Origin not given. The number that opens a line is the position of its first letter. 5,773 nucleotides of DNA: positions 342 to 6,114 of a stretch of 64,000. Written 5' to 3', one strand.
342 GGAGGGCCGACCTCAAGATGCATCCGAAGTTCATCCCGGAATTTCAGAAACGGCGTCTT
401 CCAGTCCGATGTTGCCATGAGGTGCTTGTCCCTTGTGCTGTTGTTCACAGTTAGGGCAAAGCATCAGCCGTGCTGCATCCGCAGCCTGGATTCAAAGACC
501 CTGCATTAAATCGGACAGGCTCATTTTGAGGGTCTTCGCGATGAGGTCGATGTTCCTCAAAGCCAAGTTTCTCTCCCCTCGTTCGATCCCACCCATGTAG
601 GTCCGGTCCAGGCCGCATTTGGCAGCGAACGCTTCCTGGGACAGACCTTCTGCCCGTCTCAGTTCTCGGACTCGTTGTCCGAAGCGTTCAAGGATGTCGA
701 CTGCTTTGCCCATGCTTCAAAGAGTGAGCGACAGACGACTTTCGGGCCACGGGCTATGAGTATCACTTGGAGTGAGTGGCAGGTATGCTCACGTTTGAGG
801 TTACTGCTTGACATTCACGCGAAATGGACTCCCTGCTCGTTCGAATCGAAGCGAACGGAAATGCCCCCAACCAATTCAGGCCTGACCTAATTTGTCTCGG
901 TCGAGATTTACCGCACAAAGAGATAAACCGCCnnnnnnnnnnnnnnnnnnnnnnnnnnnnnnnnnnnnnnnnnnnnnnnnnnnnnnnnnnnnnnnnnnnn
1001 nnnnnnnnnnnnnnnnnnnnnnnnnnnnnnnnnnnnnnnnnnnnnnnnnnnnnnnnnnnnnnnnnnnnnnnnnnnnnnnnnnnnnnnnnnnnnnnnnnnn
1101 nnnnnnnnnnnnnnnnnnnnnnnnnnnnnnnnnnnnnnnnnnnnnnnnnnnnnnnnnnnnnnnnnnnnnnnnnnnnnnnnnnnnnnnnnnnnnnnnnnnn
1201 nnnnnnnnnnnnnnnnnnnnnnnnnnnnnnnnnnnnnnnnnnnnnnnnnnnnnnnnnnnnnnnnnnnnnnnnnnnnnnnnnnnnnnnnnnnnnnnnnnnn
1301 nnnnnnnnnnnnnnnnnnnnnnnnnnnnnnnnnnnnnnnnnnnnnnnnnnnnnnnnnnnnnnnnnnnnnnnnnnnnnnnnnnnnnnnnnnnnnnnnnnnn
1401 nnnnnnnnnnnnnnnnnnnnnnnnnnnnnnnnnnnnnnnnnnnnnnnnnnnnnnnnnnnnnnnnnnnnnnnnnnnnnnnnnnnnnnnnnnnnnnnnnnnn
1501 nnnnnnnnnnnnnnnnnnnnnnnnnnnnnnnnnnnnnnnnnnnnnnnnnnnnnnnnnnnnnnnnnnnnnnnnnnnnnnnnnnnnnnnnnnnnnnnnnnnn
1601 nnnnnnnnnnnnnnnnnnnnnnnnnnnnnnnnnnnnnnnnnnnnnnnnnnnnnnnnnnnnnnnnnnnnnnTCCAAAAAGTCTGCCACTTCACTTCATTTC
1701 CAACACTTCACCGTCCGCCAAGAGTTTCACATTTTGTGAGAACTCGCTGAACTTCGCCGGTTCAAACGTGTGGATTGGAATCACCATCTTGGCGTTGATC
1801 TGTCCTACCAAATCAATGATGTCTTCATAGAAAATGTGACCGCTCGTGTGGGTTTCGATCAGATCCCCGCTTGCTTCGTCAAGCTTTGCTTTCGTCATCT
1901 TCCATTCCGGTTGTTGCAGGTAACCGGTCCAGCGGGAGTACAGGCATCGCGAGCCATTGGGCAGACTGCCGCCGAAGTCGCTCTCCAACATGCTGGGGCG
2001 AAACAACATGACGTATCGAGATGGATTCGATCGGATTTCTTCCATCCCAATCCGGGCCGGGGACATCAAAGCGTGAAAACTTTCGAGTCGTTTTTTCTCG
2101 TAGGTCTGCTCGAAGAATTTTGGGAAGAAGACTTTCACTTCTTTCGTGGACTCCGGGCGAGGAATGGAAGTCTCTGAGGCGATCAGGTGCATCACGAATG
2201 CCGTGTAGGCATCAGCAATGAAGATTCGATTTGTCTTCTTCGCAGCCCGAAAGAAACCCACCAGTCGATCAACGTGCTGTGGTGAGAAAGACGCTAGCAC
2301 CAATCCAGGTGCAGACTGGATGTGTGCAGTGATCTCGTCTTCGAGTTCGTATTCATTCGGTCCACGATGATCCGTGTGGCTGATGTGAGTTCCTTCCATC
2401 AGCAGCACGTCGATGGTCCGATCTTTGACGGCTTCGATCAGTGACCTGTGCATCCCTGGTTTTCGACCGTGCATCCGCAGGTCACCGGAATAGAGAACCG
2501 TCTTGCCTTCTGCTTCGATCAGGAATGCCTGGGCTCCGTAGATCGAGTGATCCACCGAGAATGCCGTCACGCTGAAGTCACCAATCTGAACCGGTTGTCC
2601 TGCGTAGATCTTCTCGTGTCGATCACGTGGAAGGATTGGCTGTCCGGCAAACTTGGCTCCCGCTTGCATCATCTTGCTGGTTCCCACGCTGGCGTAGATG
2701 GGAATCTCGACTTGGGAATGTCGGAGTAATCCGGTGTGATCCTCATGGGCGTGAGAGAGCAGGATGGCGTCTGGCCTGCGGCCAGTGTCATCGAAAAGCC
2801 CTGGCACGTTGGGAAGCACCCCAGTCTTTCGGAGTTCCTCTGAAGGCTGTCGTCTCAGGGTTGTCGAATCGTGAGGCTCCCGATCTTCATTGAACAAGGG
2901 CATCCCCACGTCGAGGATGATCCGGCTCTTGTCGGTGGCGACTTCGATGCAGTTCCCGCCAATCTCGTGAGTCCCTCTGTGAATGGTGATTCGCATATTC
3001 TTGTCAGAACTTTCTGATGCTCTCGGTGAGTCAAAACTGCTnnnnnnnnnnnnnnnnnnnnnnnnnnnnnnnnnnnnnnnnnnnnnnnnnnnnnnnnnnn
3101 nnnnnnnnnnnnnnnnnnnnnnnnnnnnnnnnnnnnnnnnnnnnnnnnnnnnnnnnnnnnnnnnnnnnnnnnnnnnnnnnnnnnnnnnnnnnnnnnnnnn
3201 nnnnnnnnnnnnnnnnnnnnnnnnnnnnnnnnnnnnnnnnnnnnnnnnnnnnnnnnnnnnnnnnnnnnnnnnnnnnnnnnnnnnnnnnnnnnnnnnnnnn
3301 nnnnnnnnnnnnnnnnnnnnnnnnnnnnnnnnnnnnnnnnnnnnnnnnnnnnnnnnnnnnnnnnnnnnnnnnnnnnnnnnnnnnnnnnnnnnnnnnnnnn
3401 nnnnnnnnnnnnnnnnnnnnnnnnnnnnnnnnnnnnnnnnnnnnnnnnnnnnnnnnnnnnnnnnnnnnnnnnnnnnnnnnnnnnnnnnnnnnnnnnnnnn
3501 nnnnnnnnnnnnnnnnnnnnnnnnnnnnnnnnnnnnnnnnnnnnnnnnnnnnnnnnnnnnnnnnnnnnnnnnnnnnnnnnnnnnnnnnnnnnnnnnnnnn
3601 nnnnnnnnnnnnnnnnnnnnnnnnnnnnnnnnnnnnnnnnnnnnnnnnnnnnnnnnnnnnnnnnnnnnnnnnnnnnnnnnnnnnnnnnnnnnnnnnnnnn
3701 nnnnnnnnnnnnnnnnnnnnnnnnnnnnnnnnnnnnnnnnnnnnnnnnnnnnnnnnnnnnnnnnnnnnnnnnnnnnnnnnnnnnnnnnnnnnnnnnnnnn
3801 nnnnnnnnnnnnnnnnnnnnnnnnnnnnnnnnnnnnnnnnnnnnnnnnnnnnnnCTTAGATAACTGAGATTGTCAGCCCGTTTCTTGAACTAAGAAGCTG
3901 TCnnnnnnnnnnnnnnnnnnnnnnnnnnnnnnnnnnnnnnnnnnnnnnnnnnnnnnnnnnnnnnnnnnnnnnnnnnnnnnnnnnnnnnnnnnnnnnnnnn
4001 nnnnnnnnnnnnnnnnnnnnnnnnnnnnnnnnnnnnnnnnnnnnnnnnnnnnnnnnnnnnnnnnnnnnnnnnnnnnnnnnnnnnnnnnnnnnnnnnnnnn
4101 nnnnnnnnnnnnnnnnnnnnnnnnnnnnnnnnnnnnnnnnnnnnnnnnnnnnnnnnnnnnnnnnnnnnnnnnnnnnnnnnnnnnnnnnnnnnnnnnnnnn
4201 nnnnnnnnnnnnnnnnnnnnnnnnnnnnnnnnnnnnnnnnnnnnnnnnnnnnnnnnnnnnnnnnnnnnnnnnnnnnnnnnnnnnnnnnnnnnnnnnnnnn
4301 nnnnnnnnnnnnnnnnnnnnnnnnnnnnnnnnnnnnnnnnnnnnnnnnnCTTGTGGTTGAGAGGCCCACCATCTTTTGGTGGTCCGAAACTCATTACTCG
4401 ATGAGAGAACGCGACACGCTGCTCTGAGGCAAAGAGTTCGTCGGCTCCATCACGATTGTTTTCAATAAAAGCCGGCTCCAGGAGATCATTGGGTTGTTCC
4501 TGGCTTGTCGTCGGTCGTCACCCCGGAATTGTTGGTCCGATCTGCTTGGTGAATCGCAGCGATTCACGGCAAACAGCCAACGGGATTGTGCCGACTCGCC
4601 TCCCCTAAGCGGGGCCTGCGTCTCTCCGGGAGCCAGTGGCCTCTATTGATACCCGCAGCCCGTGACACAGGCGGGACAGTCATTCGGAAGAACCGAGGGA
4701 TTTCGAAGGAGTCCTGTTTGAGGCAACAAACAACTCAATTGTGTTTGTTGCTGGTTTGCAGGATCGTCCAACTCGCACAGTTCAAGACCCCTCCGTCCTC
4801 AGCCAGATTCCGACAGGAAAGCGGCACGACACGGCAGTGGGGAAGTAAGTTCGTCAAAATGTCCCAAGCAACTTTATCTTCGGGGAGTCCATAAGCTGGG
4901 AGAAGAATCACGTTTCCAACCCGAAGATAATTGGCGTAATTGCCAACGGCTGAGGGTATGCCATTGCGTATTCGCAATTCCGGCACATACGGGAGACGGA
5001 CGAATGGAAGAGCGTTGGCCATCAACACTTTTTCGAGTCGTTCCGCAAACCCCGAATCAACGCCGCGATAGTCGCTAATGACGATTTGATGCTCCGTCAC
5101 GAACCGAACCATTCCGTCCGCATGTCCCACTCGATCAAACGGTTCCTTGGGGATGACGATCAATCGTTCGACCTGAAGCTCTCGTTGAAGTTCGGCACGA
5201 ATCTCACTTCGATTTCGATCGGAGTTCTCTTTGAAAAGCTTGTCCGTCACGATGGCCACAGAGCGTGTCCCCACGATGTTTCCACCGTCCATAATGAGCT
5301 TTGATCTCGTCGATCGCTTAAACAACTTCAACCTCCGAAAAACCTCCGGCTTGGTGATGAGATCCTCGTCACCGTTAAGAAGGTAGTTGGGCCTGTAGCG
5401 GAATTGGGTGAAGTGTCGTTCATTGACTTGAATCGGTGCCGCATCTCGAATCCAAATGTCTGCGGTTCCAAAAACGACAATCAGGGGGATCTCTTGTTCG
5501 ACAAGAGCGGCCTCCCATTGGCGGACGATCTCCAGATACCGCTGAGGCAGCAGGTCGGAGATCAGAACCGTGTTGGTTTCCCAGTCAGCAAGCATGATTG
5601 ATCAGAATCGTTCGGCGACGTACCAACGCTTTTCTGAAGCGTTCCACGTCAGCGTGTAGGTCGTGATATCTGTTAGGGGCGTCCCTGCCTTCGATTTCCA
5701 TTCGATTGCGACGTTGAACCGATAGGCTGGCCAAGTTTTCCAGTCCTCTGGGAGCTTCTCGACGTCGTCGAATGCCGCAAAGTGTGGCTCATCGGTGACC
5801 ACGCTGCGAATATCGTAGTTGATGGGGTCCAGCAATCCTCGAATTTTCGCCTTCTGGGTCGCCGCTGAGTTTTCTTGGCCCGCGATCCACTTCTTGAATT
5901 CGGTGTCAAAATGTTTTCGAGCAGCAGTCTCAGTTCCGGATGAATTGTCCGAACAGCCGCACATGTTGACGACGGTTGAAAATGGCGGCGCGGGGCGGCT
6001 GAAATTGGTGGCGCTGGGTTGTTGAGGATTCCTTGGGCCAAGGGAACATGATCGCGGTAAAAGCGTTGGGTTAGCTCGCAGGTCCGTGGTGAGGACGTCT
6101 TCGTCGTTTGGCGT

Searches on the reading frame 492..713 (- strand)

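Call 37: search_protein_families(library=phrogs, max_evalue=0.01, proteins=[window:492-713:-])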
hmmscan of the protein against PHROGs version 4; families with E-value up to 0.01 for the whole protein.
window:492-713:- (73 aa): 19 families
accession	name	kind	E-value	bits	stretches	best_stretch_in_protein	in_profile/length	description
phrog_4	-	transcription regulation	3.4e-11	43.7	1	9-72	135-194/400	transcriptional repressor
phrog_8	-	transcription regulation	1.5e-10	42.1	1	10-72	161-218/346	transcriptional regulator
phrog_5823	-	transcription regulation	1.2e-09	38.9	1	10-70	6-67/404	transcriptional regulator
phrog_2328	-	transcription regulation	1.4e-09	38.8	1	9-72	14-77/128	transcriptional repressor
phrog_2967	-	transcription regulation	3.1e-08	34.5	1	9-71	9-71/225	transcriptional regulator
phrog_3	-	transcription regulation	1.5e-07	32.5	1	9-70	87-146/430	transcriptional repressor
phrog_7241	-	transcription regulation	8.4e-06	26.8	1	14-70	65-121/122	transcriptional regulator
phrog_2439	-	transcription regulation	1.2e-05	25.3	1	12-65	9-62/367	transcriptional regulator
phrog_1373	-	transcription regulation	2.4e-05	25.4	1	11-66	64-119/166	transcriptional regulator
phrog_2104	-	unknown function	2.8e-05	25.2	1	13-49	42-78/103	-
phrog_147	-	transcription regulation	0.00013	23.3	1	10-60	4-55/100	transcriptional regulator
phrog_6288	-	unknown function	0.00013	22.6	1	8-55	27-78/322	-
phrog_9908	-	DNA, RNA and nucleotide metabolism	0.00053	20.2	1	10-63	13-66/282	DNA binding protein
phrog_27318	-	unknown function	0.0006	20.1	1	9-69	3-62/289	-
phrog_6962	-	unknown function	0.0024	19.1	1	12-64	3-52/73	-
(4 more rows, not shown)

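Call 98: search_protein_families(library=pfam, max_evalue=0.001, proteins=[window:492-713:-])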
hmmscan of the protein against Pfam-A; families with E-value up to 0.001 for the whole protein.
window:492-713:- (73 aa): 4 families
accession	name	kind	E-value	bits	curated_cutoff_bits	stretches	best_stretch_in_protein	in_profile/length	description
PF01381.28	HTH_3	-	1.7e-12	47.6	23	1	15-69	1-55/55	Helix-turn-helix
PF13560.12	HTH_31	-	4.5e-11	43.3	27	1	10-65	1-57/64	Helix-turn-helix domain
PF12844.13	HTH_19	-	8.5e-07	29.2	30.2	1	12-72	1-61/64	Helix-turn-helix domain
PF13443.12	HTH_26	-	4.7e-05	24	22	1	15-70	2-58/63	Cro/C1-type HTH DNA-binding domain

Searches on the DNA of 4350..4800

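Call 43: search_rna_families(source=window, start=4350, end=4800, threshold=evalue, max_evalue=10)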
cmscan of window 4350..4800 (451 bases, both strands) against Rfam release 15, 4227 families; matches with E-value up to 10: 1.
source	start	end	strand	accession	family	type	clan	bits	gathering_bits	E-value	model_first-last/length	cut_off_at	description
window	4720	4751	-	RF03914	mir-BART21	Gene; miRNA;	-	14.9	70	5.7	24-56/76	no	mir-BART21 microRNA precursor family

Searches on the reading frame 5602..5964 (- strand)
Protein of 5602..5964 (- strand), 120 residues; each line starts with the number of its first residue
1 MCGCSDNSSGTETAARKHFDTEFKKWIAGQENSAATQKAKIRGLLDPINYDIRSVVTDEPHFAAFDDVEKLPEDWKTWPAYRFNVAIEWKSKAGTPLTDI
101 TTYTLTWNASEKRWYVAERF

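Call 21: search_protein_families(library=pfam, max_evalue=0.001, proteins=[window:5602-5964:-])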
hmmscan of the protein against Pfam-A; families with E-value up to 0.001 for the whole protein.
window:5602-5964:- (120 aa): 0 families

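Call 37: search_protein_families(library=phrogs, max_evalue=0.01, proteins=[window:5602-5964:-])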
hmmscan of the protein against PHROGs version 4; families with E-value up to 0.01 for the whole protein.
window:5602-5964:- (120 aa): 0 families

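Call 75: search_protein_families(library=pfam, max_evalue=10, proteins=[window:5602-5964:-])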
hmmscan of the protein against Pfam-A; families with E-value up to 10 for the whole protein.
window:5602-5964:- (120 aa): 1 family
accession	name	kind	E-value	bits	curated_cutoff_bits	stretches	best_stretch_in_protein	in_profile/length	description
PF18974.5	DUF5710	-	0.057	13.6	26.5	1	107-118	21-32/44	Domain of unknown function (DUF5710)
